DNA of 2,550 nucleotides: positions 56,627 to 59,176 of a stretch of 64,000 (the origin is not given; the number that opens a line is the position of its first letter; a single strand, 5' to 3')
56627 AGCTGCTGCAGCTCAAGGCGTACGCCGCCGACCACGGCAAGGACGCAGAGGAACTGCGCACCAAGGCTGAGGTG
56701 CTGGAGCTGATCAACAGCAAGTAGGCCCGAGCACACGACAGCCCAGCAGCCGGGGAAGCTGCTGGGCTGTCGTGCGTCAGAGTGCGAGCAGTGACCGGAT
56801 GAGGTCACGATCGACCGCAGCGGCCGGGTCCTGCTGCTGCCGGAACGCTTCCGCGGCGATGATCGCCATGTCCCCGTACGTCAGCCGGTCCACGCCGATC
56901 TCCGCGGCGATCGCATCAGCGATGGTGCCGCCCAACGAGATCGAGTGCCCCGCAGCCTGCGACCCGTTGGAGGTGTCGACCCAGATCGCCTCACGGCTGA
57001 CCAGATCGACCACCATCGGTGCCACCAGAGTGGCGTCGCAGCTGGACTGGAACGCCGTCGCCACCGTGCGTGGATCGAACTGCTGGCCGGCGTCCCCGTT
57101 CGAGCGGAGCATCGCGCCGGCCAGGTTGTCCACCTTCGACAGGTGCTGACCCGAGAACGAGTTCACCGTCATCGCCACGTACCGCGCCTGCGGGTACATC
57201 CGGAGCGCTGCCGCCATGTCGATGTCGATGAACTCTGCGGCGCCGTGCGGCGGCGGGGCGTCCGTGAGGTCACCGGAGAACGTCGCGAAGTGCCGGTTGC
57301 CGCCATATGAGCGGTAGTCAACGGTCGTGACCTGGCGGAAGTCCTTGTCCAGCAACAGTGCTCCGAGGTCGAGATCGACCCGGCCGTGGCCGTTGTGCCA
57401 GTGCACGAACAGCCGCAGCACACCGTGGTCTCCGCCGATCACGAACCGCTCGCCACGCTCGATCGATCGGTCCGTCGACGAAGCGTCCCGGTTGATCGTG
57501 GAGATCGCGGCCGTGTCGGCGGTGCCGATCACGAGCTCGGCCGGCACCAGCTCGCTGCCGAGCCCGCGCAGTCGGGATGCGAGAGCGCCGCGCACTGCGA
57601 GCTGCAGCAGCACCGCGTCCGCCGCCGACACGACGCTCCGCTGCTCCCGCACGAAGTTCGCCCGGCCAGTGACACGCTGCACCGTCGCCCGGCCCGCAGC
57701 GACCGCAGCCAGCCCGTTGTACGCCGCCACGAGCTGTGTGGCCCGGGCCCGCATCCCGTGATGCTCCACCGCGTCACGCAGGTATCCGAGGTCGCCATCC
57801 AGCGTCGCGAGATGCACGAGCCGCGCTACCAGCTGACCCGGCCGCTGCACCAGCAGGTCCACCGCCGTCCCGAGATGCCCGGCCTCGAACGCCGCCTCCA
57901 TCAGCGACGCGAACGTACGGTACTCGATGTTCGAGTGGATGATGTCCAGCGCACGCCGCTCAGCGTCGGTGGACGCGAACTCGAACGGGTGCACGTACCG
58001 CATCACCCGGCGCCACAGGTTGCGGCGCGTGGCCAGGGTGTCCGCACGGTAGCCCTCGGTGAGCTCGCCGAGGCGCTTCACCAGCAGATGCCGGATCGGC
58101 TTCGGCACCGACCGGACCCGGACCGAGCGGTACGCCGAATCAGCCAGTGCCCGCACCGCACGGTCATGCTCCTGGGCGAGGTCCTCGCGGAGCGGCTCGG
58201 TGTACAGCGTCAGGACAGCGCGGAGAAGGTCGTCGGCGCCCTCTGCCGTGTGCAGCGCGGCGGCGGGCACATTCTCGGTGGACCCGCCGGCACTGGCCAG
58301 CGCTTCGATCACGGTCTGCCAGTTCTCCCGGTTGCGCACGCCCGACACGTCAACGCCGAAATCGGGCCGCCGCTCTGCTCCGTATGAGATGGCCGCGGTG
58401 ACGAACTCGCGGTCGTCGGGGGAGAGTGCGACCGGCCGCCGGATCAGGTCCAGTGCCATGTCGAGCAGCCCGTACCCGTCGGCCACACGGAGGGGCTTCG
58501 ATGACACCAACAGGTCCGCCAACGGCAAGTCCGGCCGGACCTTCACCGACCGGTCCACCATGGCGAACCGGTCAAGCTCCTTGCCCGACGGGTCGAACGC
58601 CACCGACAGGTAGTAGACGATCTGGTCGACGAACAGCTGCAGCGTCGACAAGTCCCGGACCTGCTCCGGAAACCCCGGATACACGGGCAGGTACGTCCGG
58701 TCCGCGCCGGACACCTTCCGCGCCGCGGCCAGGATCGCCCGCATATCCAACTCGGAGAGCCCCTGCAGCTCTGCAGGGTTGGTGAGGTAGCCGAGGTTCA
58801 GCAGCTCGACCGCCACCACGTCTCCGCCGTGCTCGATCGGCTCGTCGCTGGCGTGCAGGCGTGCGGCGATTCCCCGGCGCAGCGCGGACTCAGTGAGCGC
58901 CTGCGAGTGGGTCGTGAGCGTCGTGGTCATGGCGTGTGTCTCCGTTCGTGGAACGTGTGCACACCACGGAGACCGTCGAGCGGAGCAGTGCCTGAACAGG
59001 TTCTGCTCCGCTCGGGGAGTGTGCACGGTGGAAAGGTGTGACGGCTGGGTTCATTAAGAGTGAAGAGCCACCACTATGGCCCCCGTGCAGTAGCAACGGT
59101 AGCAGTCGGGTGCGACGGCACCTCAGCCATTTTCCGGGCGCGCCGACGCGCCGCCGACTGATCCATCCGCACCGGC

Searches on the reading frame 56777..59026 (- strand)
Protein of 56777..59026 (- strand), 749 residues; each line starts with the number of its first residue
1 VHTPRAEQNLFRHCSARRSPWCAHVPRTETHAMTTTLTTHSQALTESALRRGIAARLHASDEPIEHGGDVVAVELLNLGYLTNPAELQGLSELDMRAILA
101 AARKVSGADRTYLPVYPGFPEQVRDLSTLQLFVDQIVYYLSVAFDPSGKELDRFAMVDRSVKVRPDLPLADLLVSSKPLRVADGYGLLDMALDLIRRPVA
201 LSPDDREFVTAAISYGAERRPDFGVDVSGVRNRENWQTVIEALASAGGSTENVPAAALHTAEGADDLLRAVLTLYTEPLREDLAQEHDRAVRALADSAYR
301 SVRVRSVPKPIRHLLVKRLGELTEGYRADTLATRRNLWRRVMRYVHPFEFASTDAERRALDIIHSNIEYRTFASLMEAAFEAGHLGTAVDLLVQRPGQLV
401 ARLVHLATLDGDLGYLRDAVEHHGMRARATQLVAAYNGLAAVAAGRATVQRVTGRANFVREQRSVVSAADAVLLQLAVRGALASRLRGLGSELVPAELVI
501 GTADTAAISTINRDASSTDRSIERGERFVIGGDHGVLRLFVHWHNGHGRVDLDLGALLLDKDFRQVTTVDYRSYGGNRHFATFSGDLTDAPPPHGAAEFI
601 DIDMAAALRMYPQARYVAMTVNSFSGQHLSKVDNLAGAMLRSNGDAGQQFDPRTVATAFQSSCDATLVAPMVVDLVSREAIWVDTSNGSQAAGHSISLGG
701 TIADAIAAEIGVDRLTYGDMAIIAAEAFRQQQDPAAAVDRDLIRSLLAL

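Call 4: search_protein_families(library=pfam, proteins=[window:56777-59026:-], max_evalue=0.01)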
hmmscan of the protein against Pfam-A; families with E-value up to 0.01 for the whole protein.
window:56777-59026:- (749 aa): 0 families

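Call 5: search_protein_families(library=phrogs, proteins=[window:56777-59026:-], max_evalue=0.001)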
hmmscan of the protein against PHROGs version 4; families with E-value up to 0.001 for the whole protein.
window:56777-59026:- (749 aa): 1 family
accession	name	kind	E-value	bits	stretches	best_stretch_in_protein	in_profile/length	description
phrog_33734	-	unknown function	4.7e-58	198.3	1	85-698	60-693/764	-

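Call 76: search_protein_families(library=padloc, proteins=[window:56777-59026:-], max_evalue=0.01)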
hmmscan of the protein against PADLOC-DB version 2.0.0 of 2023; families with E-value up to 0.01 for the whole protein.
window:56777-59026:- (749 aa): 0 families
